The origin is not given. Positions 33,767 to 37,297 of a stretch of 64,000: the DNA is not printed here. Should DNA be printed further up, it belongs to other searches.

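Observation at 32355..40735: Five-gene operon linking a cyclase-STAND-TPR signalling protein to a PDS-like flavoenzyme and a polyprenyl synthase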

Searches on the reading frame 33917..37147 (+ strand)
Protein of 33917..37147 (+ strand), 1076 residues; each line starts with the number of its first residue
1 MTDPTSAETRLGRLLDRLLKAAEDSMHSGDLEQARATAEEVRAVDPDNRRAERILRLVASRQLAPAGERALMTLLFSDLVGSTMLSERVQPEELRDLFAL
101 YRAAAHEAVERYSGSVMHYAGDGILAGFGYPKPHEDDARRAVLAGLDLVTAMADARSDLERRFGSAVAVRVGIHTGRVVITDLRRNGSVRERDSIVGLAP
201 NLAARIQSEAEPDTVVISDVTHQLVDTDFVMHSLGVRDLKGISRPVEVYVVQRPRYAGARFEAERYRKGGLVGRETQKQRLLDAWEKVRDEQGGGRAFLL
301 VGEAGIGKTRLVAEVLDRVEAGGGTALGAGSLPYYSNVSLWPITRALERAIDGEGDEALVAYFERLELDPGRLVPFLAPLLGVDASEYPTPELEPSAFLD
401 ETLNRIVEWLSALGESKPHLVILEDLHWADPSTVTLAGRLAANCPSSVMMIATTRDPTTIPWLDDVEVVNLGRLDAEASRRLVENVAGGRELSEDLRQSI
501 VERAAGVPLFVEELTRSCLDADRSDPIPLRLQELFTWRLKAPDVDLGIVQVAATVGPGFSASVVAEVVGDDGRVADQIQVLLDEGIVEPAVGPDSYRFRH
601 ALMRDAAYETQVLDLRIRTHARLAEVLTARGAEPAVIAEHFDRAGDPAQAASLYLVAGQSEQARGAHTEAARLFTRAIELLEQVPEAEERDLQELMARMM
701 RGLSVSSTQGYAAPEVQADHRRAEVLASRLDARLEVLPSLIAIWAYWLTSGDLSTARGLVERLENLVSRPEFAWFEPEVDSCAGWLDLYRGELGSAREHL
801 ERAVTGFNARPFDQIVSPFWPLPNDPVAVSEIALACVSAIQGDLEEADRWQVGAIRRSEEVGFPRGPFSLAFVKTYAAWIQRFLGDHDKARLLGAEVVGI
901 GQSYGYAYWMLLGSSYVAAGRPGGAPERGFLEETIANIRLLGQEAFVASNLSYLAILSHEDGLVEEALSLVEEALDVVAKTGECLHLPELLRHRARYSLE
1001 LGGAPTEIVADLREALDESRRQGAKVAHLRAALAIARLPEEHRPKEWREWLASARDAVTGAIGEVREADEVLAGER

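Call 3: search_protein_families(library=pfam, proteins=[window:33917-37147:+], max_evalue=0.01)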
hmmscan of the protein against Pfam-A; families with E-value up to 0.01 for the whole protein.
window:33917-37147:+ (1076 aa): 6 families
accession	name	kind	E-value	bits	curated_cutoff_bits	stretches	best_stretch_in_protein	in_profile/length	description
PF13191.12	AAA_16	-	1.4e-19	71.7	32.6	1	271-443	2-158/167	AAA ATPase domain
PF00211.25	Guanylate_cyc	-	2.3e-17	63.6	21.9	1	72-251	9-181/183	Adenylate and Guanylate cyclase catalytic domain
PF13424.12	TPR_12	-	1.3e-08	35.3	30.1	0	948-1016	3-72/77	Tetratricopeptide repeat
PF07719.23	TPR_2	-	0.00011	22.5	27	0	22-48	8-34/34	Tetratricopeptide repeat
PF13401.12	AAA_22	-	0.00027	21.7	27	1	295-429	5-96/130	AAA domain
PF00931.28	NB-ARC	-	0.0031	17.3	23.5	0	285-318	9-41/248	NB-ARC domain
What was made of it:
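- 33917..37147 (+): Gene 2, 1076 aa: class III nucleotidyl cyclase domain, then a STAND P-loop NTPase (AAA_16), then a TPR-type repeat region. No DNA-binding domain. Pfam (call 3).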

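Call 6: search_protein_families(library=ncbifam, proteins=[window:33917-37147:+], max_evalue=0.01)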
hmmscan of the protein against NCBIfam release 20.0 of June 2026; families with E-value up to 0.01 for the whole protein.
window:33917-37147:+ (1076 aa): 2 families
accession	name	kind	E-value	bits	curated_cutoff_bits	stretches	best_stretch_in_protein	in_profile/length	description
TIGR03903.1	TOMM_kin_cyc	equivalog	1.4e-112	377.6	705.75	1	68-1034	284-1263/1267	TOMM system kinase/cyclase fusion protein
NF058673.1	LipAdnlyCyLipJMY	equivalog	2.5e-14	52.8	800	1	63-249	287-447/449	bifunctional lipase/adenylate cyclase LipJ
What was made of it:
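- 33917..37147 (+): TIGR03903 scores 377 bits, below its cutoff (call 6).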

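Call 23: search_solved_structures(query=window:33917-37144:+, max_evalue=0.001, show_alignments=3)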
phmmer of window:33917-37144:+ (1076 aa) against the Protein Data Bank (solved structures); distinct sequences matched with E-value up to 0.001: 39.
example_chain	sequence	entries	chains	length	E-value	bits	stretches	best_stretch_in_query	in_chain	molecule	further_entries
2w01_A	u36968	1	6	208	3.4e-19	71.7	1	66-251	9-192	ADENYLATE CYCLASE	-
3r5g_A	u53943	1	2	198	2.9e-18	68.6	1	68-252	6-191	CyaB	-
6fht_A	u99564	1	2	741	4.4e-18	68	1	63-251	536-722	Bacteriophytochrome,Adenylate cyclase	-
1wc0_A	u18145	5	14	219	9.6e-16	60.2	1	68-251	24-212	ADENYLATE CYCLASE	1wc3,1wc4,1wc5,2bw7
1wc1_A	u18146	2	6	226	1.1e-15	60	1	68-251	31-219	ADENYLATE CYCLASE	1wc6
3mr7_A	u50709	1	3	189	9.4e-13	50.3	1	67-249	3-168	Adenylate/guanylate cyclase/hydrolase, alpha/beta fold family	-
1yk9_A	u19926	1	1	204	2.3e-11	45.7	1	73-249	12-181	Adenylate cyclase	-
4p2f_A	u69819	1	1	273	3.7e-11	45.1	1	72-246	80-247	Adenylate cyclase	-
5oyh_A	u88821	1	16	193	8.6e-11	43.9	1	66-251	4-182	Nucleotide cyclase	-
6sir_A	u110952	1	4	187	1e-10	43.6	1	66-250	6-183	Nucleotide cyclase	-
4p2m_A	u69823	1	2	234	2.8e-10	42.1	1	72-246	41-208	Adenylate cyclase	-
7yz9_A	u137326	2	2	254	3.2e-10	41.9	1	71-243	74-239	Adenylate cyclase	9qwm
4p2x_A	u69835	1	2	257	3.4e-10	41.9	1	72-246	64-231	Adenylate cyclase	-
1ybt_A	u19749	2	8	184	5.8e-10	41.1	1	66-246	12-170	hydrolase, alpha/beta hydrolase fold family | lipJ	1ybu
7yzi_A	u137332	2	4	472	1.7e-09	39.6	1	72-246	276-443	Adenylate cyclase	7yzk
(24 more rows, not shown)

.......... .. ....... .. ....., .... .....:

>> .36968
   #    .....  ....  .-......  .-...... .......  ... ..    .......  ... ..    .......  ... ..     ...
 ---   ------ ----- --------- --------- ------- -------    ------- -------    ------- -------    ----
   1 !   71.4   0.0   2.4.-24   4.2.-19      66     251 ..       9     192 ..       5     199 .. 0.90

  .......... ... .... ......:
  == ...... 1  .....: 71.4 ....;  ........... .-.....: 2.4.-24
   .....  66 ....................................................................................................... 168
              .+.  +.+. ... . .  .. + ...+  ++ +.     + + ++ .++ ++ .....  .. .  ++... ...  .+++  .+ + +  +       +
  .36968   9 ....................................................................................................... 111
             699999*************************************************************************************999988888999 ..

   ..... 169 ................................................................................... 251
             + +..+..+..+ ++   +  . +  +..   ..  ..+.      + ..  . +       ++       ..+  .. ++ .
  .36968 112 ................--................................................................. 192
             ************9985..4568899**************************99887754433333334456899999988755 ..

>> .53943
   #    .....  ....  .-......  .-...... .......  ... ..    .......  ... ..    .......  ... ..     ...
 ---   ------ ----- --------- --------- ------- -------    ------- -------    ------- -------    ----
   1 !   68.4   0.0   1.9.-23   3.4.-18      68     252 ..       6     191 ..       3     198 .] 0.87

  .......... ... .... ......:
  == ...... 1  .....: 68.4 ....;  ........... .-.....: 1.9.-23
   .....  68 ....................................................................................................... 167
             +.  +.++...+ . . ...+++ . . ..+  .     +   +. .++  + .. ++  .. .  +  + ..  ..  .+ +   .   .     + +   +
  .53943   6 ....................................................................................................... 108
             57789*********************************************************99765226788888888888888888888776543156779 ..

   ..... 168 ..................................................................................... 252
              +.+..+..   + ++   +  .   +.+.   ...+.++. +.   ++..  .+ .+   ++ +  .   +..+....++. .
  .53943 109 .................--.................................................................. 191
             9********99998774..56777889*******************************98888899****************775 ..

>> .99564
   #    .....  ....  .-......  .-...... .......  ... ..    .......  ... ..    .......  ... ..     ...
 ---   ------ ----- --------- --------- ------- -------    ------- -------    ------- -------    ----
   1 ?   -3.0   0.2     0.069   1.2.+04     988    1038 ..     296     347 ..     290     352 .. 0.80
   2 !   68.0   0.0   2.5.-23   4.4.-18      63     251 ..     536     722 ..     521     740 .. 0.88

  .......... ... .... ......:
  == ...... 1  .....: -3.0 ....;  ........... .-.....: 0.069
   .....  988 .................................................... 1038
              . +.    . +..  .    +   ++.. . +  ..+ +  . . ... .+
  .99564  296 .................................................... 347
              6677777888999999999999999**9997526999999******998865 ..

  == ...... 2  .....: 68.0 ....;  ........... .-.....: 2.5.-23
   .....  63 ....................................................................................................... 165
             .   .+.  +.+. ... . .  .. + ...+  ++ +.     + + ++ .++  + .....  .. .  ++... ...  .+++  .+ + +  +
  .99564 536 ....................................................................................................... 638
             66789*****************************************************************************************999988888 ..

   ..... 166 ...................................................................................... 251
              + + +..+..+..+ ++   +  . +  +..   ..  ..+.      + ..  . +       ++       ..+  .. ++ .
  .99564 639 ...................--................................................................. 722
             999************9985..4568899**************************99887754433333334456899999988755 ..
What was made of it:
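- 33917..37147 (+): PDB hits to Cya2, CyaB and CyaC cyclase domains, E 3e-19 and weaker (call 23).
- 34130..34669 (+): Cyclase catalytic domain (aa 72-251). The metal-binding Asp residues (FSD, GDG) and the Asn...Arg motif (NLAAR) are present. The base-specifying Lys is His here (mostly Gln in the family) and the Asp is Ser. Alignment to 3r5g and 2w01 (call 23).
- On Class III nucleotidyl cyclase (gene 2, aa 72-251): PDB cyclase domains hit at E 3e-19 and weaker (call 23).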

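Call 32: search_protein_families(library=padloc, proteins=[window:33917-37147:+], max_evalue=0.01)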
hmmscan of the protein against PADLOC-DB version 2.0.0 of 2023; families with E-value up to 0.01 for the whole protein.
window:33917-37147:+ (1076 aa): 11 families
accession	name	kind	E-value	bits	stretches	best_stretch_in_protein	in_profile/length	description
PDLC02367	PycC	-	3.6e-14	50.7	1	72-225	44-192/226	-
PDLC00734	PycC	-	1.8e-11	41.7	1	42-225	162-344/374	Pycsar cyclase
PDLC02369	PycC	-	5.4e-10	37.2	1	74-246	49-212/248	-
PDLC00766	PycC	-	1.1e-09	36.1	1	72-226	44-196/232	Pycsar cyclase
PDLC00763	PycC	-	2.2e-08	31.8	1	75-236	57-218/268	Pycsar cyclase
PDLC02370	PycC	-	8.1e-07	26.7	1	73-269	83-282/340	-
PDLC00767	PycC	-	3.8e-05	21.2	1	74-225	95-249/337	Pycsar cyclase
PDLC02366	PycC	-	0.00018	18.5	1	102-226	82-202/486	-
PDLC00764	PycC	-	0.00035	17.6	1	71-227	94-255/449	Pycsar cyclase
PDLC00761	PycC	-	0.00037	17.5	1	75-266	109-303/438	Pycsar cyclase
PDLC04476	PDC-M16A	-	0.0065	12.9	0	279-321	10-51/691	-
